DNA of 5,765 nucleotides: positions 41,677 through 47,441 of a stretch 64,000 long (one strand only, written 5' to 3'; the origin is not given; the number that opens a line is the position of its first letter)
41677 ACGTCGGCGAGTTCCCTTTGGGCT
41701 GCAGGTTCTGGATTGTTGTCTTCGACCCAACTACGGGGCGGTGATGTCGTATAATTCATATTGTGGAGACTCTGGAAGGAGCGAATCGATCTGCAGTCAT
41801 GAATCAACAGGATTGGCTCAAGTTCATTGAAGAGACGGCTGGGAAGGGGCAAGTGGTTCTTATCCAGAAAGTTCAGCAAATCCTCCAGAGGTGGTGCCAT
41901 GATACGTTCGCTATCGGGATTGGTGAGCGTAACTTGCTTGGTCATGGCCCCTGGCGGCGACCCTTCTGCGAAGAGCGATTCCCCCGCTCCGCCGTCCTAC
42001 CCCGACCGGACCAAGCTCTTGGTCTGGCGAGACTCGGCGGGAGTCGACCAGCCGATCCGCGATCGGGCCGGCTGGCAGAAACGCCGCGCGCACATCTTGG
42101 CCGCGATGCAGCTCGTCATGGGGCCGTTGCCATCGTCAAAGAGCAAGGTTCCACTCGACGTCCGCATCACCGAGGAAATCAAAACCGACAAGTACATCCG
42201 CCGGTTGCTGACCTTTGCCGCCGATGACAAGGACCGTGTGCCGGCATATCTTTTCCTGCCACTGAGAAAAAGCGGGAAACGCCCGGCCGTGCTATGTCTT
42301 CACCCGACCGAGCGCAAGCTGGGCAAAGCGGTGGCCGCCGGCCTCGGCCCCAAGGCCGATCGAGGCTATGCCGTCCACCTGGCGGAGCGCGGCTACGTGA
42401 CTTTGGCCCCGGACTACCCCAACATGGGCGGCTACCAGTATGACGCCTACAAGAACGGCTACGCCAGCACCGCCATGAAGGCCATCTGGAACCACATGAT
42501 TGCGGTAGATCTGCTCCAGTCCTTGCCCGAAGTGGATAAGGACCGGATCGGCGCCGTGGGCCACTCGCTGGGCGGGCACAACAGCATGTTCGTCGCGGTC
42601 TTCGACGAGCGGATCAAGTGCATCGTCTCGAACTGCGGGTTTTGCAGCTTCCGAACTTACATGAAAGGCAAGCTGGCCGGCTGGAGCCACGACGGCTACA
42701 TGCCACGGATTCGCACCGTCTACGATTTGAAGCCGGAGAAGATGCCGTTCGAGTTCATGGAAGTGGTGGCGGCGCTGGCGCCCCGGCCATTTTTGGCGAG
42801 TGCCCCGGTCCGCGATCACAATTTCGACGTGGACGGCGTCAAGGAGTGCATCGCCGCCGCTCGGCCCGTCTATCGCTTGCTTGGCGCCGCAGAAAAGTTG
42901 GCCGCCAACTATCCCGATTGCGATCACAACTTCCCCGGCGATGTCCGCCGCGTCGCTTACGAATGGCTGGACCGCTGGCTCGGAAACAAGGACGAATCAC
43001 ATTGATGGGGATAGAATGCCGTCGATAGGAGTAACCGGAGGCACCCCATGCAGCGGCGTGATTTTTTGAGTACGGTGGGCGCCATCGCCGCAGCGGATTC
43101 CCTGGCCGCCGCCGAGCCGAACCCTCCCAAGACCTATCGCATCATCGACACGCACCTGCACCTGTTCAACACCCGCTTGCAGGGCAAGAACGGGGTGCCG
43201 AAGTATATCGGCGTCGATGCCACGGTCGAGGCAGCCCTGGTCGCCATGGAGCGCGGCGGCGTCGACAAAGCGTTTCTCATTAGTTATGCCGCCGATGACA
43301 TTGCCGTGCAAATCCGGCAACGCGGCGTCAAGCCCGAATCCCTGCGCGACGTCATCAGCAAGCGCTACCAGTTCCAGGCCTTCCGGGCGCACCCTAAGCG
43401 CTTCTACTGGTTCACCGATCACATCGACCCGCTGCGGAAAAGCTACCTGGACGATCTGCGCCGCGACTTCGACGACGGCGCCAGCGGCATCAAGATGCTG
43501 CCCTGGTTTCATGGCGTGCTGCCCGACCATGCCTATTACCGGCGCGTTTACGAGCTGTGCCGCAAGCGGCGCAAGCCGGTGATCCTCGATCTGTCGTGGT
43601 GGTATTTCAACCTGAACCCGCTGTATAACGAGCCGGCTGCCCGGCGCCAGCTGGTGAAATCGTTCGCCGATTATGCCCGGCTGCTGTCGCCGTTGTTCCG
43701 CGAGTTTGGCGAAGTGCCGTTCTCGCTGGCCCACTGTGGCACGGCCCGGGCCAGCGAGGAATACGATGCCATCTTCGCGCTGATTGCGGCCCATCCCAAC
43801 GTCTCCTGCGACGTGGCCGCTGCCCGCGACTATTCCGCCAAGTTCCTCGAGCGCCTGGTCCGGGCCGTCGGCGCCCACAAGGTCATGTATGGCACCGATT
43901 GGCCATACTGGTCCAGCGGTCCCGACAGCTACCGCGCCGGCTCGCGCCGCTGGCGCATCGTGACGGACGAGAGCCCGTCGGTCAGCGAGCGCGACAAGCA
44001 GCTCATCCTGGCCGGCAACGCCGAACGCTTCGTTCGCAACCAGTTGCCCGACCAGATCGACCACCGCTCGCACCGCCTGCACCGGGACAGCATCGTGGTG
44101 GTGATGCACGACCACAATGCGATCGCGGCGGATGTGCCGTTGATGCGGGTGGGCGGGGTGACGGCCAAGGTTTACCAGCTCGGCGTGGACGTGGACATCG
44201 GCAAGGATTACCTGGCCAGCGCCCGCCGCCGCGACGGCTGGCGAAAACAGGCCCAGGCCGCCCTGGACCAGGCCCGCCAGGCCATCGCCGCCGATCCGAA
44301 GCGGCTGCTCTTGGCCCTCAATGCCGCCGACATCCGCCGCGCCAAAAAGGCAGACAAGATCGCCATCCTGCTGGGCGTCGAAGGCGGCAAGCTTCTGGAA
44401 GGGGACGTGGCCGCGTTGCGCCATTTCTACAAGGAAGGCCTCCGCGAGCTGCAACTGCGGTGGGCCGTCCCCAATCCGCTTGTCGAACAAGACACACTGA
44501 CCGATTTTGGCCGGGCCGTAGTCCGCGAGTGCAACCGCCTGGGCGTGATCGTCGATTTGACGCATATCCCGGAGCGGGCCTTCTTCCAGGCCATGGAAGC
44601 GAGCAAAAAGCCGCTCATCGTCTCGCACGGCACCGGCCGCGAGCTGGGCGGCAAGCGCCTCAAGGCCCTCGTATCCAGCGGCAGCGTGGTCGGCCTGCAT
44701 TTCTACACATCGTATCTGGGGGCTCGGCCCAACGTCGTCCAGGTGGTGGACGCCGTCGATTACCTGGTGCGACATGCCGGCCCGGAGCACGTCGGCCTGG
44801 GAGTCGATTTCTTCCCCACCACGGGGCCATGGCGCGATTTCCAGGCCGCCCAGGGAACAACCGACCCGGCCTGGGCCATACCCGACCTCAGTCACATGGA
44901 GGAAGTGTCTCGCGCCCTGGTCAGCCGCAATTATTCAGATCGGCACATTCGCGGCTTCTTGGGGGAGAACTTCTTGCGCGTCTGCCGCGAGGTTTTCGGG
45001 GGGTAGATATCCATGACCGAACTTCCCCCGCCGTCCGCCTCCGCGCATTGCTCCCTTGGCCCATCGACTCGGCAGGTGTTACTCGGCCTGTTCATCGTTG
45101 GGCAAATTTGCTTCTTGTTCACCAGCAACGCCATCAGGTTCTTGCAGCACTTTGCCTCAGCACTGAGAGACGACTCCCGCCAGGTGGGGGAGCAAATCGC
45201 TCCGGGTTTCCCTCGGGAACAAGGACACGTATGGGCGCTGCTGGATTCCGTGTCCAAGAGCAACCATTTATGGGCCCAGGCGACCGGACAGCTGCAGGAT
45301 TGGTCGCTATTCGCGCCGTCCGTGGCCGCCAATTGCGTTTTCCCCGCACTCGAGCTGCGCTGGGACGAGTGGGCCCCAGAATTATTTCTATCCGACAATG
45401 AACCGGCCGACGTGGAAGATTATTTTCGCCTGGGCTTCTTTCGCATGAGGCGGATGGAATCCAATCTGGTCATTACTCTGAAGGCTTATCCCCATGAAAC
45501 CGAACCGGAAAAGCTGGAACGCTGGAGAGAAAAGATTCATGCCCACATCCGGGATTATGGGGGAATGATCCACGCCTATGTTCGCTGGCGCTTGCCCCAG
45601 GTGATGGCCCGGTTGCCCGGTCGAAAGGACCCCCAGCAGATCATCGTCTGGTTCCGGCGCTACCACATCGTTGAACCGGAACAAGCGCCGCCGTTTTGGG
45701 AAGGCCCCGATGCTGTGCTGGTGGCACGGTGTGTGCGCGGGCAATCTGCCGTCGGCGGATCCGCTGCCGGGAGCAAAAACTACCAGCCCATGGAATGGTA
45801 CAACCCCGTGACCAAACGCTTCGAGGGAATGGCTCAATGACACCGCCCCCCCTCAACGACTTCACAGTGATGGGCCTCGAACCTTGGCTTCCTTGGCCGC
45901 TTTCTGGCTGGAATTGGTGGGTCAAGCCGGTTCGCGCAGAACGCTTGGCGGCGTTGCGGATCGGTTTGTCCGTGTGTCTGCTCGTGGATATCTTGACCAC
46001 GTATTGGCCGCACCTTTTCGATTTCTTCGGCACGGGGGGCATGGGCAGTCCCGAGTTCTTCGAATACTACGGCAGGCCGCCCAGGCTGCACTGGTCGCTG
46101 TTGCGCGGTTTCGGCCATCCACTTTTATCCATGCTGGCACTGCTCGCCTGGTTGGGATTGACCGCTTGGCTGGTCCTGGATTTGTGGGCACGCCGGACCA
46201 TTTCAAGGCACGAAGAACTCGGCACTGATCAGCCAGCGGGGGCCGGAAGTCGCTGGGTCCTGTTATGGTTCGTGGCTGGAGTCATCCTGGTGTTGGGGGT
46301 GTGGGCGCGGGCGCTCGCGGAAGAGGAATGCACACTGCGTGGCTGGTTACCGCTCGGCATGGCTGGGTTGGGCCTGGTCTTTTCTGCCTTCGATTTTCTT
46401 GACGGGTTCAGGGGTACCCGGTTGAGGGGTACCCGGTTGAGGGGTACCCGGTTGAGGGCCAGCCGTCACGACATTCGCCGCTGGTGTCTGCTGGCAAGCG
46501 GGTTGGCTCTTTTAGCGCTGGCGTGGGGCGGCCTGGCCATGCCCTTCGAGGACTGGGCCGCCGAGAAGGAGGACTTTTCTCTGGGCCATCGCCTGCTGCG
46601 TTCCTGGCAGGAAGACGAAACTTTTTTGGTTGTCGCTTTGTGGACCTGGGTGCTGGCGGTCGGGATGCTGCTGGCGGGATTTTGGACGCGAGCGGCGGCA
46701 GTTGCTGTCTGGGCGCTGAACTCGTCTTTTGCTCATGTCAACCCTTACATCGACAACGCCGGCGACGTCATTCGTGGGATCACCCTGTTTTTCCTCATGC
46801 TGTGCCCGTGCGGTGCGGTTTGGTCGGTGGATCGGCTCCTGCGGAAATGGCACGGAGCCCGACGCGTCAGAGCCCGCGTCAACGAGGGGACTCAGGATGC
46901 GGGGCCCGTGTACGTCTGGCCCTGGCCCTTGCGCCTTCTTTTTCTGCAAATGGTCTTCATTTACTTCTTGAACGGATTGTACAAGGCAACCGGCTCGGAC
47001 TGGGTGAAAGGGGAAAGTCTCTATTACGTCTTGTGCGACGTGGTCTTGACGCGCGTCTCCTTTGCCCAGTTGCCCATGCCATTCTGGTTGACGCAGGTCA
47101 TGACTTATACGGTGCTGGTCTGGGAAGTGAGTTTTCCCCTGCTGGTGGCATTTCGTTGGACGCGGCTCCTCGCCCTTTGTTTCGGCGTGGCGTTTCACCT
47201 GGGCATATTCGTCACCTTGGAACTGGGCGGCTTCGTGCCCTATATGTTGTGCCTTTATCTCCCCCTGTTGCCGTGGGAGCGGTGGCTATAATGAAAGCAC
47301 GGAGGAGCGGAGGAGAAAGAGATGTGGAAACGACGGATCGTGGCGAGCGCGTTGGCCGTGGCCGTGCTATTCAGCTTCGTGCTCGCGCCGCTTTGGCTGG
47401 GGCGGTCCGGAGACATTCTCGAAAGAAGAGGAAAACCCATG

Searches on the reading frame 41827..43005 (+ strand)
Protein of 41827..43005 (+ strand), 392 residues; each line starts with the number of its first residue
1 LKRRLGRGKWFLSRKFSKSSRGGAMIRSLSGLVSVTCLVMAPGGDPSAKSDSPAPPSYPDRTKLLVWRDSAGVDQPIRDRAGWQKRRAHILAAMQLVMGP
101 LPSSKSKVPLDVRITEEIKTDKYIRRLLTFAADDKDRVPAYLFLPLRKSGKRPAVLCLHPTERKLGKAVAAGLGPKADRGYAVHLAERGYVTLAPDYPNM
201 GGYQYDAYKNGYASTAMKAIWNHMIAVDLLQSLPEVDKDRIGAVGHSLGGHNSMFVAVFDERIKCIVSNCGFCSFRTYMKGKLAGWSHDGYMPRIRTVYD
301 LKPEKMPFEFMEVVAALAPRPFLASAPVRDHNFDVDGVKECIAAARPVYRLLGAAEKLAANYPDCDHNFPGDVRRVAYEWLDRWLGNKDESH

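Call 33: search_protein_families(library=pfam, proteins=[window:41827-43005:+], max_evalue=0.0001)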
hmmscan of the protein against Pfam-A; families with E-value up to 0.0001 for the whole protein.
window:41827-43005:+ (392 aa): 7 families
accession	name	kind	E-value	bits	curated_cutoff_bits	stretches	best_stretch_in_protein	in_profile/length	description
PF00326.27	Peptidase_S9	-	2.8e-11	43.7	22.6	1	184-386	9-211/213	Prolyl oligopeptidase family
PF12715.13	Abhydrolase_7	-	4.5e-10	39.8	21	1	84-334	49-320/388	Abhydrolase family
PF22244.2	GCE_fung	-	5.7e-10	39.8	27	1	202-353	65-231/231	Glucuronyl esterase, fungi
PF05448.18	AXE1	-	1.4e-07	31.1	21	1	127-276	58-214/321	Acetyl xylan esterase (AXE1)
PF01738.24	DLH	-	2.7e-06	27.6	21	1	179-268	31-126/217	Dienelactone hydrolase family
PF12697.13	Abhydrolase_6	-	3.8e-06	28.2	26.3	1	185-330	24-155/217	Alpha/beta hydrolase family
PF08840.17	BAAT_C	-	2.1e-05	25.1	20.9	1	226-275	9-59/210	BAAT / Acyl-CoA thioester hydrolase C terminal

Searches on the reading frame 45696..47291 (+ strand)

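Call 33: search_protein_families(library=pfam, proteins=[window:45696-47291:+], max_evalue=0.0001)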
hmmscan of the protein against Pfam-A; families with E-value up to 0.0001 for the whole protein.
window:45696-47291:+ (531 aa): 1 family
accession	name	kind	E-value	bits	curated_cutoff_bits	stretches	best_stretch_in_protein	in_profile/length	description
PF05090.19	HTTM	-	1.3e-08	35.3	27.7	1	309-526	58-255/259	HTTM domain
